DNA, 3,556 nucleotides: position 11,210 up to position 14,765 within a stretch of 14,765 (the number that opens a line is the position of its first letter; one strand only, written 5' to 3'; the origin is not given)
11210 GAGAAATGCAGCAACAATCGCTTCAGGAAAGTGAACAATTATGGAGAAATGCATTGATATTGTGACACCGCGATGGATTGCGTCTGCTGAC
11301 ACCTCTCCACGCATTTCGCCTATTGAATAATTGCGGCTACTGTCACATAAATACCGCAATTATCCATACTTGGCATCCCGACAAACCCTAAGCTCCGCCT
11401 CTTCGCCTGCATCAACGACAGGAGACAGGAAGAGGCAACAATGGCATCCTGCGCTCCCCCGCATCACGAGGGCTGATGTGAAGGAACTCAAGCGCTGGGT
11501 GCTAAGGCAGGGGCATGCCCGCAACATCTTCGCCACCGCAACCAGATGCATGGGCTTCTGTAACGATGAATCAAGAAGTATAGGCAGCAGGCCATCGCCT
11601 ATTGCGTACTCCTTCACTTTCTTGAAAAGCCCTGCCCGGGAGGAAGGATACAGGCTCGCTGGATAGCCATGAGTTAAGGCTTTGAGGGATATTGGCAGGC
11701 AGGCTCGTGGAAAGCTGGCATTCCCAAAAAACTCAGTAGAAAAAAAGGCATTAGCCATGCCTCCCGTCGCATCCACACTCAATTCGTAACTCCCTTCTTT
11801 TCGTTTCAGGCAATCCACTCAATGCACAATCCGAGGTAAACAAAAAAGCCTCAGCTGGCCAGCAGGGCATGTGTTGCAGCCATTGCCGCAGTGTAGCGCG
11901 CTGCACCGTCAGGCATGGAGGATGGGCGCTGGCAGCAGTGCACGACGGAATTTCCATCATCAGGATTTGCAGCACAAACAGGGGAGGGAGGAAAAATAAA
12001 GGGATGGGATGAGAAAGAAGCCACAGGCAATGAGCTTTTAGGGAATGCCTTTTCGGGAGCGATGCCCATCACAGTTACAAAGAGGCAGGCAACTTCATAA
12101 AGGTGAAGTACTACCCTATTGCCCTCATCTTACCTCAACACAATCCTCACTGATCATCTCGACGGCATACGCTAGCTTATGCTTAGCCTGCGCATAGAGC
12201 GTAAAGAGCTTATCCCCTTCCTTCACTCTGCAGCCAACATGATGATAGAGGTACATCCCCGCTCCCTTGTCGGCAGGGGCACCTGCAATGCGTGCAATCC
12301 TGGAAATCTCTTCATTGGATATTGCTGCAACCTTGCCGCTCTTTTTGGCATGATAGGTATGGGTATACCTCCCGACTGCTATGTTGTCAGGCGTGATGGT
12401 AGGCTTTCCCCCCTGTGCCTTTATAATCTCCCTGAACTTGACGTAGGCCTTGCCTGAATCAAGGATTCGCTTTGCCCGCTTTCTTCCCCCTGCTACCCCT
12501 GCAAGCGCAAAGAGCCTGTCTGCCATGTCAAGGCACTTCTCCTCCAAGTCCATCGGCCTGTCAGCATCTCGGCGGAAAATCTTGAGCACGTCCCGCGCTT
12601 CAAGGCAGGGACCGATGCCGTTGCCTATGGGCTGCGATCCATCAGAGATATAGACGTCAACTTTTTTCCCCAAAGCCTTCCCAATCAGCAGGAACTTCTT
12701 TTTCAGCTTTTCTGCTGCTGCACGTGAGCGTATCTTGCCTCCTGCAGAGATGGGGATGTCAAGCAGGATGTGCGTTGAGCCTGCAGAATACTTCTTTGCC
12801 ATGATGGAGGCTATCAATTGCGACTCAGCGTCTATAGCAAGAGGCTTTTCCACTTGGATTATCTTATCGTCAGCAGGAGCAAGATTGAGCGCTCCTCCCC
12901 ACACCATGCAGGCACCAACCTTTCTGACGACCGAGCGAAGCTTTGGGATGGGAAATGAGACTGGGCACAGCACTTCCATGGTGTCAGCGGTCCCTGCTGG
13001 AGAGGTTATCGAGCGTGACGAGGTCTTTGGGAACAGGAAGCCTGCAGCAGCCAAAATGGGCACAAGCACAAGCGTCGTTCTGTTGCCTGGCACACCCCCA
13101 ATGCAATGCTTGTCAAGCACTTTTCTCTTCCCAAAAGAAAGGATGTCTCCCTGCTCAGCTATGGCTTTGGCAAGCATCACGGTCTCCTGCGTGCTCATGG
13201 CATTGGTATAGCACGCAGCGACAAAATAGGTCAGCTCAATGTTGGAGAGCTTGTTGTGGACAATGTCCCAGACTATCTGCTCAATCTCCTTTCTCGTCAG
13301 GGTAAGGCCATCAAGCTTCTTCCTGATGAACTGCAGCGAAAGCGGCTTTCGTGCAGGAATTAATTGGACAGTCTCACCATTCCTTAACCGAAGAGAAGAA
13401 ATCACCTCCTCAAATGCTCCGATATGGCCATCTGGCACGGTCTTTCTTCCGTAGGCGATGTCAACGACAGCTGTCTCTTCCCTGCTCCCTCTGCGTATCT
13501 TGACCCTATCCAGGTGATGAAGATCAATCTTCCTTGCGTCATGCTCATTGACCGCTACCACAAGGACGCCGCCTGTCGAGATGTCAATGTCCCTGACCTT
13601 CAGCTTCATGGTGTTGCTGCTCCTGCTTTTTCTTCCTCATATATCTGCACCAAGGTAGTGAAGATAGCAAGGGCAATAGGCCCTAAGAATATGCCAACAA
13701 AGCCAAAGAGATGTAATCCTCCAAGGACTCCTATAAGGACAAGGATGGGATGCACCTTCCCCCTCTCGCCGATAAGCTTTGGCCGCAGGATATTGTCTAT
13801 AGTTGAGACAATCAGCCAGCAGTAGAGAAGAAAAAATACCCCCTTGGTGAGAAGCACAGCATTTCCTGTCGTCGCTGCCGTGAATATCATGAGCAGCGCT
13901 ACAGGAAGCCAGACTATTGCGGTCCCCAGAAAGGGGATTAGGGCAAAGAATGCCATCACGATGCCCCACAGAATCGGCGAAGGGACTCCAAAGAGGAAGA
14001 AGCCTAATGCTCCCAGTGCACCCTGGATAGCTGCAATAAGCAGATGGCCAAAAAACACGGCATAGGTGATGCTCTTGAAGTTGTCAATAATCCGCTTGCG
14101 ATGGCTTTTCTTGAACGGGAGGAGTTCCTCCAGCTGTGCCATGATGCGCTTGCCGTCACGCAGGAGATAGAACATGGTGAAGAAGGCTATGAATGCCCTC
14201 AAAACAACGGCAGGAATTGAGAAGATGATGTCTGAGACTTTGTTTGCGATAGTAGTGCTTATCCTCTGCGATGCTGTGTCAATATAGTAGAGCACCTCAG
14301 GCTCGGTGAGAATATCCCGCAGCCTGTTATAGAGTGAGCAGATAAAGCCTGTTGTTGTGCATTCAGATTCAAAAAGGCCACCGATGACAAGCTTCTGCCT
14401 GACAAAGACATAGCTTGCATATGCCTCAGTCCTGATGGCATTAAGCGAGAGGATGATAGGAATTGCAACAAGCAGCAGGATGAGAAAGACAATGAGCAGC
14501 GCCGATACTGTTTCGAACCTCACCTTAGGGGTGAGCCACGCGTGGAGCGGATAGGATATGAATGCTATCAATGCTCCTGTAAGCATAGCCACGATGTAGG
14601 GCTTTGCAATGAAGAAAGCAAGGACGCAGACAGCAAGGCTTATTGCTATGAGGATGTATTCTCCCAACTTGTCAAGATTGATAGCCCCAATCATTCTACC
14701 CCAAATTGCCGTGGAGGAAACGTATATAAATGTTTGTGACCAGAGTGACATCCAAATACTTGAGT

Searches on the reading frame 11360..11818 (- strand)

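Call 56: search_protein_families(library=pfam, proteins=[window:11360-11818:-], max_evalue=10)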
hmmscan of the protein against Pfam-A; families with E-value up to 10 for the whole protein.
window:11360-11818:- (152 aa): 1 family
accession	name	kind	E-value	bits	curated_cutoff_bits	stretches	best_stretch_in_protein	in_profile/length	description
PF02943.20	FeThRed_B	-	0.3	11.6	22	1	99-139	62-94/106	Ferredoxin thioredoxin reductase catalytic beta chain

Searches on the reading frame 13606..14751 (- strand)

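Call 14: search_protein_families(library=ncbifam, proteins=[window:13606-14751:-], max_evalue=0.01)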
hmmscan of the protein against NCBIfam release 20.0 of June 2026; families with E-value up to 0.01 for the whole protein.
window:13606-14751:- (381 aa): 3 families
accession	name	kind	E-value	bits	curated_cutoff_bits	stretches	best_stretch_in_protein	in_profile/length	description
TIGR02872.1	spore_ytvI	equivalog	1.2e-26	93.9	198.15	1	32-368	2-336/341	sporulation integral membrane protein YtvI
NF008216.0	PRK10983.1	equivalog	8.7e-17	61.4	305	1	39-374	21-347/370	AI-2E family transporter YdiK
NF045801.1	efflux_ABUW_0982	equivalog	2.4e-09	36.6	675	1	32-367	8-340/392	chloramphenicol efflux transporter CxpE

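Call 32: search_protein_families(library=pfam, proteins=[window:13606-14751:-], max_evalue=0.001)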
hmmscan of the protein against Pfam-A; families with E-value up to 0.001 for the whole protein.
window:13606-14751:- (381 aa): 1 family
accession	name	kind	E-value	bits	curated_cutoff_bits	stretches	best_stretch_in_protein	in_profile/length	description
PF01594.21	AI-2E_transport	-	3.5e-45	155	34.3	1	35-371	4-326/327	AI-2E family transporter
